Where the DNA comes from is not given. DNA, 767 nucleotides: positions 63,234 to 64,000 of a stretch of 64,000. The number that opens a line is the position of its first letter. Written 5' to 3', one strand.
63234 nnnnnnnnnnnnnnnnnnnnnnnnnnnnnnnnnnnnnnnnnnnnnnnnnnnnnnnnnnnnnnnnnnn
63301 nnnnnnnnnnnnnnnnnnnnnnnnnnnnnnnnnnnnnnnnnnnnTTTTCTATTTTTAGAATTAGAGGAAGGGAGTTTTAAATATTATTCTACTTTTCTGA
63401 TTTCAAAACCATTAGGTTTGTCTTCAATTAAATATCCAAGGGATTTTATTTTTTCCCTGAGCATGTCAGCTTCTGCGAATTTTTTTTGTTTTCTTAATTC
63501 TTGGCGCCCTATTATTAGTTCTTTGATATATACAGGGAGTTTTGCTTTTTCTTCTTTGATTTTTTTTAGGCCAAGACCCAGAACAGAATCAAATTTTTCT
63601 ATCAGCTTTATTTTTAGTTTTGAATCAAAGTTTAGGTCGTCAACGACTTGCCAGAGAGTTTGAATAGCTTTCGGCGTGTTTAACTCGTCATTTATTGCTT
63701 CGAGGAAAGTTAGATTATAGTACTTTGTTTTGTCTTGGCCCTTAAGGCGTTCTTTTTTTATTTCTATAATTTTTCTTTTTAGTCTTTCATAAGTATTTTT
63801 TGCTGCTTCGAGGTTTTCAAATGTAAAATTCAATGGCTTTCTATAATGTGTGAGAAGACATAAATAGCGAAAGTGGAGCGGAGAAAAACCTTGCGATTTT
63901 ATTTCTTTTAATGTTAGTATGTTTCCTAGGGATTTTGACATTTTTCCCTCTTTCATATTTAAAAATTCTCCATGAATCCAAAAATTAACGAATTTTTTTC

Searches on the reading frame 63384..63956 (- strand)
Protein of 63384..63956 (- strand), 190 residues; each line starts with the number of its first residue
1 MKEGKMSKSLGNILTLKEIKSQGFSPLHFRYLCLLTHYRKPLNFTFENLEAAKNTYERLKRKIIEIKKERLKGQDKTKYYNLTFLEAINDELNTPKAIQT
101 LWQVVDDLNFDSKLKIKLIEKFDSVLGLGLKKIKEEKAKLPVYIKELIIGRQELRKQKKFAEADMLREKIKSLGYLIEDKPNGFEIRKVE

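Call 15: search_protein_families(library=pfam, proteins=[window:63384-63956:-], max_evalue=0.001)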
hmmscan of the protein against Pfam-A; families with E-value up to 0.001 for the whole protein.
window:63384-63956:- (190 aa): 4 families
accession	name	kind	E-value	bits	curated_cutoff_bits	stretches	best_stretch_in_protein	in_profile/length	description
PF01406.26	tRNA-synt_1e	-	4.4e-09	36.6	27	1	2-53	250-300/301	tRNA synthetases class I (C) catalytic domain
PF01921.24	tRNA-synt_1f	-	2e-05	24.1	27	1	3-82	280-356/360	tRNA synthetases class I (K)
PF23493.1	CysS_C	-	5e-05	23.8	23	1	141-187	5-51/51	Cysteinyl-tRNA ligase anticodon binding domain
PF09190.17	DALR_2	-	0.00015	22.6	22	1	84-126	2-46/57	DALR domain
